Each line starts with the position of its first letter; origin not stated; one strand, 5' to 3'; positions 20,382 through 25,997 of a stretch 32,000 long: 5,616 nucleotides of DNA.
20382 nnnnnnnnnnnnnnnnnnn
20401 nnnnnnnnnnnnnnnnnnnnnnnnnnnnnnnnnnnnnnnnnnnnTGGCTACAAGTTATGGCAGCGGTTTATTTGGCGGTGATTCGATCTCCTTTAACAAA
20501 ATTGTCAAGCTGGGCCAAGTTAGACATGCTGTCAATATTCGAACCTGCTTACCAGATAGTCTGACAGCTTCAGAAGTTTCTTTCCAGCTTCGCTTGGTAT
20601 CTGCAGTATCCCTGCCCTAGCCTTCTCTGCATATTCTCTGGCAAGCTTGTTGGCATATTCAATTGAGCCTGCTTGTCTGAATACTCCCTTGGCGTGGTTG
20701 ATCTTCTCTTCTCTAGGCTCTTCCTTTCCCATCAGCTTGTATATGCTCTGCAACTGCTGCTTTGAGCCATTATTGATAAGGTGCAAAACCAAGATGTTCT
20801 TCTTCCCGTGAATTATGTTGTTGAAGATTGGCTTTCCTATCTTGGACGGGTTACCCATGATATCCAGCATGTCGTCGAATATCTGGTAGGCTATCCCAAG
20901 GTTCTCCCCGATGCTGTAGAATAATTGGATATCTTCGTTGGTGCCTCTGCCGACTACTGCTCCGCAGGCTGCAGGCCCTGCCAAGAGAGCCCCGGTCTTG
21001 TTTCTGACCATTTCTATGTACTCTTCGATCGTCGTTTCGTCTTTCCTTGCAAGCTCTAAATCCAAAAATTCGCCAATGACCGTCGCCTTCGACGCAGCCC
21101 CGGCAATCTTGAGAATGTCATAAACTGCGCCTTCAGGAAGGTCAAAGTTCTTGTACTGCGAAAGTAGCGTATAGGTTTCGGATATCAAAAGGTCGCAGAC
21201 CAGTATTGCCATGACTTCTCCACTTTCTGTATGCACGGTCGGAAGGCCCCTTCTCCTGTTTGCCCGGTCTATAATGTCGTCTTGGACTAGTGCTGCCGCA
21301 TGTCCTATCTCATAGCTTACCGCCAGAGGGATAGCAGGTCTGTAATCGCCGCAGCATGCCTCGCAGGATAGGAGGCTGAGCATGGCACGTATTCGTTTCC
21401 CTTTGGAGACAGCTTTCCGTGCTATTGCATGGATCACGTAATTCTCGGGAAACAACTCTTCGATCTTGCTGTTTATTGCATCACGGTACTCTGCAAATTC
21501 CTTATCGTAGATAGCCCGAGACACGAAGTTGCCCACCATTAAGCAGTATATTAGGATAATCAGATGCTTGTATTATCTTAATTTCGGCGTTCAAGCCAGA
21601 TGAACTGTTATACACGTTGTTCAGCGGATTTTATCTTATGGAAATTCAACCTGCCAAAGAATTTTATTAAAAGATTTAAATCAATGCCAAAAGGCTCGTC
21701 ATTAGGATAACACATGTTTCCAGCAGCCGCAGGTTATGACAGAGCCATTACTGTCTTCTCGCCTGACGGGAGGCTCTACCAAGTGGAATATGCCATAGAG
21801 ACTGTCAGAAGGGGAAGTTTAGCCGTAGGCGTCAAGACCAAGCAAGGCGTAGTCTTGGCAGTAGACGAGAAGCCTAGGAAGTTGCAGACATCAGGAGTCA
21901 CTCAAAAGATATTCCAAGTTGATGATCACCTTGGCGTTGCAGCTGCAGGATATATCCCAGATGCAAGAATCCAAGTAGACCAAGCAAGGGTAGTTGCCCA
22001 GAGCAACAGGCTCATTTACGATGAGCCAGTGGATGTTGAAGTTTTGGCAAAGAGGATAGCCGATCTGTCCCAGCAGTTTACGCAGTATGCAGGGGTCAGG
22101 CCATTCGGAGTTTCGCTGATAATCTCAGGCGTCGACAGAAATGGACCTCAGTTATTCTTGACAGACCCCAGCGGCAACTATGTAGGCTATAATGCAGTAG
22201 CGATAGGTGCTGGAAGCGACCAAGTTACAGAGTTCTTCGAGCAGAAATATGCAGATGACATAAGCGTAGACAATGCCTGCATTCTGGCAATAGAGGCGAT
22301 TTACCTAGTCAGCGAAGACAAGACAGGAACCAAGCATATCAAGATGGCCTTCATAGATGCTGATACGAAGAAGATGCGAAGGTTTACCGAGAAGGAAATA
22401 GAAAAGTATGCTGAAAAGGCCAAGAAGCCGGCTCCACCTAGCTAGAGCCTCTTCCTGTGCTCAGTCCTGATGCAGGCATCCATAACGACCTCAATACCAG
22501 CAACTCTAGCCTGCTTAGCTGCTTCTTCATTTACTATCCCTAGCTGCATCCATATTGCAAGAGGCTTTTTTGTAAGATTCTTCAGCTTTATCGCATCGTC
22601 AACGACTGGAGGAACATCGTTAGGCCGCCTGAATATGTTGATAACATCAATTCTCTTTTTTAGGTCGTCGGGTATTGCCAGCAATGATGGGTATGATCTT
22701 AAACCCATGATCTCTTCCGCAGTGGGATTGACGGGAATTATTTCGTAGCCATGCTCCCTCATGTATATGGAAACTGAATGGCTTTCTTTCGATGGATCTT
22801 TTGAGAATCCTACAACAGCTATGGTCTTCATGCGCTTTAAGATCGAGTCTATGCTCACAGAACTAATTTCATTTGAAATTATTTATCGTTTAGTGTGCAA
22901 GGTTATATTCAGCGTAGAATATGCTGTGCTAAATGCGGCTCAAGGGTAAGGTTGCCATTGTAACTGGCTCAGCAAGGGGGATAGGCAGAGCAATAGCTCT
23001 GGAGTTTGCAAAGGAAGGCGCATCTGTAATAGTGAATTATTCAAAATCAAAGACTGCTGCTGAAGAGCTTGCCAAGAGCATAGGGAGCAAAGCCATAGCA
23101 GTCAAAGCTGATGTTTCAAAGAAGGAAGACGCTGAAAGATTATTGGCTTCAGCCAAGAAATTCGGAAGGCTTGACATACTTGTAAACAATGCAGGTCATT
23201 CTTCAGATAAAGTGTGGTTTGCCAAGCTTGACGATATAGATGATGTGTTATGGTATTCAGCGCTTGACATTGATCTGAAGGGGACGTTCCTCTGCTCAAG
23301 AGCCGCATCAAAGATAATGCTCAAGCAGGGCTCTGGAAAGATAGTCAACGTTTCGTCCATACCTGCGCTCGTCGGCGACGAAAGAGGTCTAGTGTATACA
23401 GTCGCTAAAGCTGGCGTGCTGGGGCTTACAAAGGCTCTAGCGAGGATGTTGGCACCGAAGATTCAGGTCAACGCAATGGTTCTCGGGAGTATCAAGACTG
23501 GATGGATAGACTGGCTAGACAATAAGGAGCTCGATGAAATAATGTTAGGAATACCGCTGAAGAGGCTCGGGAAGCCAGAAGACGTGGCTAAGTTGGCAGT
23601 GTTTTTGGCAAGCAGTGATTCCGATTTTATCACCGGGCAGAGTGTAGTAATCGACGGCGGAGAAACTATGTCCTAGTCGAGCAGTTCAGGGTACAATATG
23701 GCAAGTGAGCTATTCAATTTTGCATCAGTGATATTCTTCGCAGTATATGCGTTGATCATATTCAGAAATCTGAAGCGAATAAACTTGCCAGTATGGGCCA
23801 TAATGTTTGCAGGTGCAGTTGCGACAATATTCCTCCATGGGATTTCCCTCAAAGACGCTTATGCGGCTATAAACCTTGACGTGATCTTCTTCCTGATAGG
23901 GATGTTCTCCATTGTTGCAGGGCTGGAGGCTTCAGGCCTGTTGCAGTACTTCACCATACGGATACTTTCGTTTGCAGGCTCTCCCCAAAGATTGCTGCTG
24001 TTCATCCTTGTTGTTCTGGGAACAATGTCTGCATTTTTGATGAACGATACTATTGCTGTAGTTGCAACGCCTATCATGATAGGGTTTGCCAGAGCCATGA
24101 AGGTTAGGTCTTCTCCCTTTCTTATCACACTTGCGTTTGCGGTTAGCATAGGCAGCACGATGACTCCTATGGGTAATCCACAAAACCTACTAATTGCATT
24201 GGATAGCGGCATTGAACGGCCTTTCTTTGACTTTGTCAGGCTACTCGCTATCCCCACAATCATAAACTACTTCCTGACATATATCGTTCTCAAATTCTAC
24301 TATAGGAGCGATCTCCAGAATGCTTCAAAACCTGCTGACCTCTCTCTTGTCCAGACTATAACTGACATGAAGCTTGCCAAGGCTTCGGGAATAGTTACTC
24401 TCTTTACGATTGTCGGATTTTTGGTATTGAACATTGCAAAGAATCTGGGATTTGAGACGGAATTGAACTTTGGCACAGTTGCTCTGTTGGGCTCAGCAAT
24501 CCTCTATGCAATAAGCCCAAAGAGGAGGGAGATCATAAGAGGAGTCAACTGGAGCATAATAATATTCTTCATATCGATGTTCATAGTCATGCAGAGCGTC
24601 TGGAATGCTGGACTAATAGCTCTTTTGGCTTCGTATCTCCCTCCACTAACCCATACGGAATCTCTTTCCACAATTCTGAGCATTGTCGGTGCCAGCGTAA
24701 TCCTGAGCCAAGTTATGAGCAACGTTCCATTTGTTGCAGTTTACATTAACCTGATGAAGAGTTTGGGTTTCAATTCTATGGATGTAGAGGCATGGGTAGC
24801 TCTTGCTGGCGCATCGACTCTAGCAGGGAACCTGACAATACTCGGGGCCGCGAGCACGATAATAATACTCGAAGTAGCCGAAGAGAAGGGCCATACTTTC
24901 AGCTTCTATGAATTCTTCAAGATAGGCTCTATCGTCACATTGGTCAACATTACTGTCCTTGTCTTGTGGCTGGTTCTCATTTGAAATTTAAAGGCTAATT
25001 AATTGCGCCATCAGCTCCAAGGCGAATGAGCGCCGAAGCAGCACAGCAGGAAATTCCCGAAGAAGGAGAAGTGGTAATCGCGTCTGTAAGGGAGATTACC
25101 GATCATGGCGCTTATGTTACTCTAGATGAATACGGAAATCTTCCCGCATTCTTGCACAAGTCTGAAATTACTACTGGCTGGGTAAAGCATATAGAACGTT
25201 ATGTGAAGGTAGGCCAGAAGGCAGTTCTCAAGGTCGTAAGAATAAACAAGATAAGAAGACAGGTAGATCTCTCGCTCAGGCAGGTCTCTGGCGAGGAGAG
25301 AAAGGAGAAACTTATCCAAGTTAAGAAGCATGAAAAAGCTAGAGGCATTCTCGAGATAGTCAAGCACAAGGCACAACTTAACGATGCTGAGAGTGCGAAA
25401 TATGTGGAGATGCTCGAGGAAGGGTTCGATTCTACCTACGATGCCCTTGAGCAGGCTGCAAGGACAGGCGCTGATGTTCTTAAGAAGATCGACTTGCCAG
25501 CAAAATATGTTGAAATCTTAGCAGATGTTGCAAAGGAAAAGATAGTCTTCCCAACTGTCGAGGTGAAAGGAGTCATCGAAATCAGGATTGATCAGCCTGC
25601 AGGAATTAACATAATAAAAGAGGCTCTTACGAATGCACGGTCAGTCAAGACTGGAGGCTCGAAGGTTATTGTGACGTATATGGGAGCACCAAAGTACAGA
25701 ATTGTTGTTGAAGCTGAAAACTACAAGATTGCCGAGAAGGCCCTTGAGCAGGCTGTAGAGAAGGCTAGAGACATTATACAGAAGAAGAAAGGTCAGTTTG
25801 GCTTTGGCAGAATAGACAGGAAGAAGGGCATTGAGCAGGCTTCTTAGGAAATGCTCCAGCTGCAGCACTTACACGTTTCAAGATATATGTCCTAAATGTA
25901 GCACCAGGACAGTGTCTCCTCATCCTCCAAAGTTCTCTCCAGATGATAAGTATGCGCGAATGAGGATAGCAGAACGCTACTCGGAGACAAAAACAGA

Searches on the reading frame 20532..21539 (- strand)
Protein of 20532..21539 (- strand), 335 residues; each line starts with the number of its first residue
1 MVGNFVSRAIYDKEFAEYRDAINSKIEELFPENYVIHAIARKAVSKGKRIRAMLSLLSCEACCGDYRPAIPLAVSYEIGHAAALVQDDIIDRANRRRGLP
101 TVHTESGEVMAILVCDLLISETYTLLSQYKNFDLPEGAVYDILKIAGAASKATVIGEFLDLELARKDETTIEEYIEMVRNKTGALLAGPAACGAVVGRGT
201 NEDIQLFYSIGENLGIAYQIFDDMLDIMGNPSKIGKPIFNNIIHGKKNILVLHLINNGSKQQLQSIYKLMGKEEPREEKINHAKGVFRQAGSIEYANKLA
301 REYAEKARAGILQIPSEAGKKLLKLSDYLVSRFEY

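Call 10: search_protein_families(library=pfam, proteins=[window:20532-21539:-], max_evalue=0.001)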
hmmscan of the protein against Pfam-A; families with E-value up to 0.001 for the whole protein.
window:20532-21539:- (335 aa): 1 family
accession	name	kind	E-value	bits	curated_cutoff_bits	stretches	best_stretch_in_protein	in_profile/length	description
PF00348.22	polyprenyl_synt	-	4.4e-58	196.9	27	1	36-283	4-247/251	Polyprenyl synthetase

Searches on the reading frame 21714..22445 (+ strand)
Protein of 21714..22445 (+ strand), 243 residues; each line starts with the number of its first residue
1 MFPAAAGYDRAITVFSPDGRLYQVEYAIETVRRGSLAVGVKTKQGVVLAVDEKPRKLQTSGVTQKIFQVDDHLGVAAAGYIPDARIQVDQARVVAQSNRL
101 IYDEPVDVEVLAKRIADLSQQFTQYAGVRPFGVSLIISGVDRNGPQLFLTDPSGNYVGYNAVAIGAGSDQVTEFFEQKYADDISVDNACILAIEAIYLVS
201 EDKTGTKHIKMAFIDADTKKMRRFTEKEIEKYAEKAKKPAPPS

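Call 10: search_protein_families(library=pfam, proteins=[window:21714-22445:+], max_evalue=0.001)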
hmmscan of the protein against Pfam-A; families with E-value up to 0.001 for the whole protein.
window:21714-22445:+ (243 aa): 2 families
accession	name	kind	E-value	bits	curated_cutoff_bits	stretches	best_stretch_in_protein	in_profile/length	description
PF00227.31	Proteasome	-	3.2e-53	180.6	22.4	1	31-214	1-189/189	Proteasome subunit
PF10584.14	Proteasome_A_N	-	2.3e-14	53.2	27.7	1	8-29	1-22/23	Proteasome subunit A N-terminal signature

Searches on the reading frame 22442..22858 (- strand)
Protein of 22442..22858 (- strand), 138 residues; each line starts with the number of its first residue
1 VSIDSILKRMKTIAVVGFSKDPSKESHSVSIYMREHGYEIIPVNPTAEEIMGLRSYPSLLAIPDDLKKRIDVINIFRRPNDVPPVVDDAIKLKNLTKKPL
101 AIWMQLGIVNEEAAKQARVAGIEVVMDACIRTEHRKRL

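Call 10: search_protein_families(library=pfam, proteins=[window:22442-22858:-], max_evalue=0.001)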
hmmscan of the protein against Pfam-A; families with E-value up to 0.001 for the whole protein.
window:22442-22858:- (138 aa): 2 families
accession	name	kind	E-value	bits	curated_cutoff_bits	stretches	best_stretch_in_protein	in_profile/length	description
PF13380.12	CoA_binding_2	-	7.1e-37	126.8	22.8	1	11-134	1-115/116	CoA binding domain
PF02629.25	CoA_binding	-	0.00012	23.2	22.3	1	10-91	3-85/97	CoA binding domain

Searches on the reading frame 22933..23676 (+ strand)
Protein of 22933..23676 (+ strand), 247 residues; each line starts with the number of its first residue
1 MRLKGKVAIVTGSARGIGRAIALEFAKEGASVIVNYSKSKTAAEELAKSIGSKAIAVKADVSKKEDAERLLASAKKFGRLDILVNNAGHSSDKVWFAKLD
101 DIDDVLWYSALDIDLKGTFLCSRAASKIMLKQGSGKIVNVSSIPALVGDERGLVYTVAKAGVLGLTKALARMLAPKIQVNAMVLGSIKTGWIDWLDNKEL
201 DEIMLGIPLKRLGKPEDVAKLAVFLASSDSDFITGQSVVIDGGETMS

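Call 10: search_protein_families(library=pfam, proteins=[window:22933-23676:+], max_evalue=0.001)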
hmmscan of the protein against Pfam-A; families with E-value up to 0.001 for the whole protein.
window:22933-23676:+ (247 aa): 4 families
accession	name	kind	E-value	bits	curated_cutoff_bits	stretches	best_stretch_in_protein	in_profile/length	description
PF13561.12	adh_short_C2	-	5e-59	200.2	27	1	12-243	1-234/236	Enoyl-(Acyl carrier protein) reductase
PF00106.31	adh_short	-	5.4e-49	166.8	26.6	1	6-190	1-185/195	short chain dehydrogenase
PF08659.16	KR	-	1.5e-10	41.7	22.6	1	9-177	4-171/180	KR domain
PF03807.23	F420_oxidored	-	0.00057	20.9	21.6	0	17-63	10-58/94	NADP oxidoreductase coenzyme F420-dependent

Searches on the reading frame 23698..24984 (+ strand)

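Call 10: search_protein_families(library=pfam, proteins=[window:23698-24984:+], max_evalue=0.001)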
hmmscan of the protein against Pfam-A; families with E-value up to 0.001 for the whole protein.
window:23698-24984:+ (428 aa): 2 families
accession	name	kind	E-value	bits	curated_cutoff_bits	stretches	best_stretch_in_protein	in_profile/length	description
PF03600.22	CitMHS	-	4.6e-59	200.6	31.9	1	17-370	1-335/336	Citrate transporter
PF02040.21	ArsB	-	1.8e-14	54.4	22.2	1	10-422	3-416/423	Arsenical pump membrane protein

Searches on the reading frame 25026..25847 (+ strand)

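Call 10: search_protein_families(library=pfam, proteins=[window:25026-25847:+], max_evalue=0.001)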
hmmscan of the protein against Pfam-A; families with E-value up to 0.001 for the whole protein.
window:25026-25847:+ (273 aa): 2 families
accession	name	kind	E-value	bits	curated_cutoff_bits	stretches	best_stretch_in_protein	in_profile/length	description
PF07541.17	EIF_2_alpha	-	1.1e-24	87.1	22.8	1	125-233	4-114/114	Eukaryotic translation initiation factor 2 alpha subunit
PF00575.29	S1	-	2.2e-11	44.4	22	1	11-85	2-74/74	S1 RNA binding domain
